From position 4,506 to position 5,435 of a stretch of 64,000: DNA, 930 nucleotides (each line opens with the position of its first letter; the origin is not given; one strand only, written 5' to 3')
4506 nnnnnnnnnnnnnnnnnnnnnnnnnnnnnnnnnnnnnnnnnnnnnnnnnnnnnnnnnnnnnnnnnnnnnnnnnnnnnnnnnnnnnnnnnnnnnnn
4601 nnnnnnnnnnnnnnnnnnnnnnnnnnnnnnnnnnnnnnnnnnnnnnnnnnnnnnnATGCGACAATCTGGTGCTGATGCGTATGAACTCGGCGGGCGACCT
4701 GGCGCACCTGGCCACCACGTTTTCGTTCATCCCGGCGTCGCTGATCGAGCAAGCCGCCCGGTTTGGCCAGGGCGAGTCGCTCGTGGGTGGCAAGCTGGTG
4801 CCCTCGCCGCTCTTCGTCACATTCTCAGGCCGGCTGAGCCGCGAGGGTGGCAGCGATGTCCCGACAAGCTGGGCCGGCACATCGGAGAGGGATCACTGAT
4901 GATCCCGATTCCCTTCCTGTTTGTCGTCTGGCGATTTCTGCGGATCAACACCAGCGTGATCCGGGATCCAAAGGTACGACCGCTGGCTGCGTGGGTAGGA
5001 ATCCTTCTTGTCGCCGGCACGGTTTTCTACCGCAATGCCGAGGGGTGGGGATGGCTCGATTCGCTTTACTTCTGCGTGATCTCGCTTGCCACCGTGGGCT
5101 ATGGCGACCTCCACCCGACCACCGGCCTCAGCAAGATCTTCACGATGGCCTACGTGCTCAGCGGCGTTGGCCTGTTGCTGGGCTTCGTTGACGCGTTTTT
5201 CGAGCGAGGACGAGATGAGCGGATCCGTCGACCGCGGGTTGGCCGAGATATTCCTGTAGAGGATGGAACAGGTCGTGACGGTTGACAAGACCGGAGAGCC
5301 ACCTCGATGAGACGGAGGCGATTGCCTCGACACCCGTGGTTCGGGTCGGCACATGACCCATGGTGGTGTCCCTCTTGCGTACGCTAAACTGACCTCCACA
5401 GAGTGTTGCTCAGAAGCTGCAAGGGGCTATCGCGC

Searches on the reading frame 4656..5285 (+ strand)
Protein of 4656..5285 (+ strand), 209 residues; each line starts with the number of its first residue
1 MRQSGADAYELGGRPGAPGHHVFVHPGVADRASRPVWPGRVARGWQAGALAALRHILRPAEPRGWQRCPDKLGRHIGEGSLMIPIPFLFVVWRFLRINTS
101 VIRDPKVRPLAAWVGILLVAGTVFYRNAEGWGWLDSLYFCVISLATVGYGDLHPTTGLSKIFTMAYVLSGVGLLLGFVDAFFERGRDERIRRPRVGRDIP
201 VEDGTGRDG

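Call 23: search_protein_families(library=pfam, proteins=[window:4656-5285:+], max_evalue=0.01)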
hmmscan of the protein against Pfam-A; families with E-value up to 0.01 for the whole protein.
window:4656-5285:+ (209 aa): 2 families
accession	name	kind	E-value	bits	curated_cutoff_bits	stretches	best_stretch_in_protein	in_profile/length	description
PF07885.22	Ion_trans_2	-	1.9e-19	69.8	22.5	1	114-183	3-75/79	Ion channel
PF00520.37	Ion_trans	-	0.006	16.2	25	1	134-174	175-222/241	Ion transport protein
